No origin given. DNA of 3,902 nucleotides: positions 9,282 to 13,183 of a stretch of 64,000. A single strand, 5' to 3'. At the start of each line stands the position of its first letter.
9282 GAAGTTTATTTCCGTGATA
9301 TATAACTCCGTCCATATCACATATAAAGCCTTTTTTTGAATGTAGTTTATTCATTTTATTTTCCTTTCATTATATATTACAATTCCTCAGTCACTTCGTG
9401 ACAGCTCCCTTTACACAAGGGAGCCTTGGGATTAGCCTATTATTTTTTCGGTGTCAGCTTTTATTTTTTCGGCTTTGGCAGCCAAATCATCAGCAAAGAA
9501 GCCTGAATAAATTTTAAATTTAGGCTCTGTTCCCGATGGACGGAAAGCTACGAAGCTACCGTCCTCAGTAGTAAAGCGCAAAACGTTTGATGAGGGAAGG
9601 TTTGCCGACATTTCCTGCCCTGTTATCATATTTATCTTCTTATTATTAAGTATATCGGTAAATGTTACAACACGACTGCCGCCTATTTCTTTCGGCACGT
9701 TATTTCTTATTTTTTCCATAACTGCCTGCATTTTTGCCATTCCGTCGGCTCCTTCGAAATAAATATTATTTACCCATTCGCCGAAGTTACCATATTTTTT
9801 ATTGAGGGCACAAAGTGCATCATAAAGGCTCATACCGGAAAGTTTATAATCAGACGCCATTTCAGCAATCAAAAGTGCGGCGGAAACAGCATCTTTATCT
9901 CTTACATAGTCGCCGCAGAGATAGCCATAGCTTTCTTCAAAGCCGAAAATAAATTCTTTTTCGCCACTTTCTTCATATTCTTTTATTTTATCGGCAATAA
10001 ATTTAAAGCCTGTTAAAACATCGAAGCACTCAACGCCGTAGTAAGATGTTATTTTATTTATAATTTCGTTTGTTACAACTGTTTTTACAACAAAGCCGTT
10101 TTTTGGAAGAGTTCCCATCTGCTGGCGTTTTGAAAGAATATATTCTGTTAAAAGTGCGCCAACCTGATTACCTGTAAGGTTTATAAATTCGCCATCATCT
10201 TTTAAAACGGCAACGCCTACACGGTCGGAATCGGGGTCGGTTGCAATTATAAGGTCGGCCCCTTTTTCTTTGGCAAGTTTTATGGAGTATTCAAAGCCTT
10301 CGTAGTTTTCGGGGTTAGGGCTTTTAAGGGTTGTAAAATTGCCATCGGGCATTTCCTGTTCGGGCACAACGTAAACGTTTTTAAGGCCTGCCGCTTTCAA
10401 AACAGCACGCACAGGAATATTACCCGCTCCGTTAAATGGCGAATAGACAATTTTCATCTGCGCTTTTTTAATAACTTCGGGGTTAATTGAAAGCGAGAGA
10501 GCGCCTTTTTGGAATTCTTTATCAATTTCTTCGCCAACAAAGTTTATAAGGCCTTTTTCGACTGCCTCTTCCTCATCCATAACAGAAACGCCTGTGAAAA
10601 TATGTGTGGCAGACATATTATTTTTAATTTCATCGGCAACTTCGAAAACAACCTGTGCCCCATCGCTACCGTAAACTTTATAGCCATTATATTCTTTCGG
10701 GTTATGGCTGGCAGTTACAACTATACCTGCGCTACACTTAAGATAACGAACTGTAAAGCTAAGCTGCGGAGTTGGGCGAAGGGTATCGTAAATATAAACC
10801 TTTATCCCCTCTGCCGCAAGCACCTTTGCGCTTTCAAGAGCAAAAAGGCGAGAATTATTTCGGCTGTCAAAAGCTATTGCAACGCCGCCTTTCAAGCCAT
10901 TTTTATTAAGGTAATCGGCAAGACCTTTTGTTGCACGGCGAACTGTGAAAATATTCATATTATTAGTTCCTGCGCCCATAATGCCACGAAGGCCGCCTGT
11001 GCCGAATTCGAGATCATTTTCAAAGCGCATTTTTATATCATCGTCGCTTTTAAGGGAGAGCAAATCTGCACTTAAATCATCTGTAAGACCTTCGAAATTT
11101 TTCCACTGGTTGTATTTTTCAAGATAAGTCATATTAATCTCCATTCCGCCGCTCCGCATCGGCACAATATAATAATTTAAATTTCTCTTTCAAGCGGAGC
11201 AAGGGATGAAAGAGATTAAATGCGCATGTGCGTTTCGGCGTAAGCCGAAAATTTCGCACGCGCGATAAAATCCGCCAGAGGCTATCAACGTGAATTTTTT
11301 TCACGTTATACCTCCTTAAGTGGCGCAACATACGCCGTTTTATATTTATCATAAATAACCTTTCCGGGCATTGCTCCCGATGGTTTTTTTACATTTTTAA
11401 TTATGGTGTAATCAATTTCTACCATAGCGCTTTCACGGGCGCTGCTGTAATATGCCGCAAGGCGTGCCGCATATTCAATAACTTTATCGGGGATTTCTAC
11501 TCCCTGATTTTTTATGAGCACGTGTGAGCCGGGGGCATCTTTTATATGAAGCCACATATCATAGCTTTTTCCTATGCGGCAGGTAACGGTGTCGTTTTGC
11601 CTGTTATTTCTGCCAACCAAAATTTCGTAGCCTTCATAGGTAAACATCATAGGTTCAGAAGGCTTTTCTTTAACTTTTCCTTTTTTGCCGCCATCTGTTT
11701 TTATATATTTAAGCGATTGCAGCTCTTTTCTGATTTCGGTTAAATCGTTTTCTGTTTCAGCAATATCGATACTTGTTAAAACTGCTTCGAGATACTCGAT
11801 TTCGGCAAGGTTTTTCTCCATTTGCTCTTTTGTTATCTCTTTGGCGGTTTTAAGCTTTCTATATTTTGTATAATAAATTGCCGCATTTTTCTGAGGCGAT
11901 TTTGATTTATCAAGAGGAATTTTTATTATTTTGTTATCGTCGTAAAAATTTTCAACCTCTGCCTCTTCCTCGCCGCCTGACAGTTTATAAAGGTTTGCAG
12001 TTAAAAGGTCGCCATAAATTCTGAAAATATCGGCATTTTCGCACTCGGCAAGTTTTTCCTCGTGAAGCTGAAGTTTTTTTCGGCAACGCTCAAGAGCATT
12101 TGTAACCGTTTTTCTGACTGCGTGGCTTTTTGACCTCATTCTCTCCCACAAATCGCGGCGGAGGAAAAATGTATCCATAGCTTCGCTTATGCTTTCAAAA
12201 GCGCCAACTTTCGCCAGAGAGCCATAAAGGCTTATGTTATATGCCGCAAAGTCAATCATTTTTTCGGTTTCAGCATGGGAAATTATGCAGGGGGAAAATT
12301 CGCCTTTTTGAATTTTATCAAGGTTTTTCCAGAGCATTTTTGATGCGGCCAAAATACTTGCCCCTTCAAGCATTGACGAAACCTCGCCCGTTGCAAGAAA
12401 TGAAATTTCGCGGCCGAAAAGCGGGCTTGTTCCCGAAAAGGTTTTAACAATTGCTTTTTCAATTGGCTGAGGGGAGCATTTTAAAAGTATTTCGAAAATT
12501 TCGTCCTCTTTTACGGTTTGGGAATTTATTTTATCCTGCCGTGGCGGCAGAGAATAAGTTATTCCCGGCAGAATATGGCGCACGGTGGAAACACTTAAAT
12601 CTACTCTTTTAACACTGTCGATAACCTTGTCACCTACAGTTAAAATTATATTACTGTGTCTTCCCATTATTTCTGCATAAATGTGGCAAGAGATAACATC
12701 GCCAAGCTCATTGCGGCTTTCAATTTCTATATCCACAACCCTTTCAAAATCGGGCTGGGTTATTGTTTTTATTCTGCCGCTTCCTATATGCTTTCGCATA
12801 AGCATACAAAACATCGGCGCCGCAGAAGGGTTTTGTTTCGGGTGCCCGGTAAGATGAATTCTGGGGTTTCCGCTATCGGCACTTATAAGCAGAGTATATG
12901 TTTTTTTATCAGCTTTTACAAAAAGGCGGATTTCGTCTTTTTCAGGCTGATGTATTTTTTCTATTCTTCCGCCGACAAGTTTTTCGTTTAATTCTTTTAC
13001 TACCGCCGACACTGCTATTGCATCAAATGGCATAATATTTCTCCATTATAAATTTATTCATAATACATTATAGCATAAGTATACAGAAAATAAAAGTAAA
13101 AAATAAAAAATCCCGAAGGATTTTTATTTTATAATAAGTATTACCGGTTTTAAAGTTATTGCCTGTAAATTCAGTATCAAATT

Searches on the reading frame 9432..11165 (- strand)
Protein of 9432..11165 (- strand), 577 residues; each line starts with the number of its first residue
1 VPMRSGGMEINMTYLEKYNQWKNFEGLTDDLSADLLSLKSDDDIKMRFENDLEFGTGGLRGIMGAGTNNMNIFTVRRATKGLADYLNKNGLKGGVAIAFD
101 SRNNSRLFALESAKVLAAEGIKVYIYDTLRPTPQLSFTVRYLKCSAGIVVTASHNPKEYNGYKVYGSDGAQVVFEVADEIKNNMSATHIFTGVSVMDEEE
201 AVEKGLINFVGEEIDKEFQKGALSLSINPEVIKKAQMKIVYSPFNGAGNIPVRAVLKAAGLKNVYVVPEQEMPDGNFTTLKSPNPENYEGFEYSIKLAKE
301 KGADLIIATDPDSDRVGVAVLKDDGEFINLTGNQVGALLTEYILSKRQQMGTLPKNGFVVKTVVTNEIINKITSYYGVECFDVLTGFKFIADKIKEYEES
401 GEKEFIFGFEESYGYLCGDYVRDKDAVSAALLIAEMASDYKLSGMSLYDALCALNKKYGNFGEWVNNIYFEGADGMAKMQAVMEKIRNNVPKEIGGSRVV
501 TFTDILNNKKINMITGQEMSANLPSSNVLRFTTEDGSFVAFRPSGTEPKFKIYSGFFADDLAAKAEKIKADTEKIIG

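Call 87: search_protein_families(library=pfam, proteins=[window:9432-11165:-], max_evalue=0.00001)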
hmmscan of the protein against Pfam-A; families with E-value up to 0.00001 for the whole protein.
window:9432-11165:- (577 aa): 3 families
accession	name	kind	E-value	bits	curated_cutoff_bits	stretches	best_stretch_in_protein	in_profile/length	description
PF02878.22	PGM_PMM_I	-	8.8e-41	139.3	22.5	1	53-185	3-132/138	Phosphoglucomutase/phosphomannomutase, alpha/beta/alpha domain I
PF02879.22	PGM_PMM_II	-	9.9e-24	84.3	29.3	1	227-322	11-100/103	Phosphoglucomutase/phosphomannomutase, alpha/beta/alpha domain II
PF02880.22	PGM_PMM_III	-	1.3e-23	83.7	20.7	1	332-449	2-109/115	Phosphoglucomutase/phosphomannomutase, alpha/beta/alpha domain III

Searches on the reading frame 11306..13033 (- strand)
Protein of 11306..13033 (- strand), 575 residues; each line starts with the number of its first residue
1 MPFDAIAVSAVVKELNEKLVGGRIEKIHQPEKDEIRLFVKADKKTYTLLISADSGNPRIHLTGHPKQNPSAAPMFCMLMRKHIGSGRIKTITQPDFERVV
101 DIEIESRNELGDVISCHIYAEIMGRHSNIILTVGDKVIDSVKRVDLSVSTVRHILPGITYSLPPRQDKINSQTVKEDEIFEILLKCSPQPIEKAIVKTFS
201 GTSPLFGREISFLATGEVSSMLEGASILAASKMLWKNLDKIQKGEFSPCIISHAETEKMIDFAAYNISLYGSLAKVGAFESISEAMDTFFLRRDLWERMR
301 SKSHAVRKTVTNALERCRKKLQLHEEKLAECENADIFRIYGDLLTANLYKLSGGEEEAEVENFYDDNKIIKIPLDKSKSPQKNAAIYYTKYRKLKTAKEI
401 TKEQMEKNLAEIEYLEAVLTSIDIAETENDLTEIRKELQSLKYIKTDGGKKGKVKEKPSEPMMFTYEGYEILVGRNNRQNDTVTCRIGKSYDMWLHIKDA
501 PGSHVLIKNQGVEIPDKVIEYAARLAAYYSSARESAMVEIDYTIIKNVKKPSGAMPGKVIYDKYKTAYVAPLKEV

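Call 87: search_protein_families(library=pfam, proteins=[window:11306-13033:-], max_evalue=0.00001)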
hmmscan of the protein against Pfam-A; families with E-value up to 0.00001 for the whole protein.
window:11306-13033:- (575 aa): 3 families
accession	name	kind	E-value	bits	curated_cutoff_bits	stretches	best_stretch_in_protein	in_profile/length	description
PF05833.16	NFACT_N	-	6.8e-141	470.6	31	1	4-456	1-455/456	NFACT N-terminal and middle domains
PF05670.18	NFACT-R_1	-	1.1e-12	48.9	29.8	1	464-553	6-98/112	NFACT protein RNA binding domain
PF18297.6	NFACT-R_2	-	1.2e-08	35.5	26.9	1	467-549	8-86/104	NFACT protein RNA binding domain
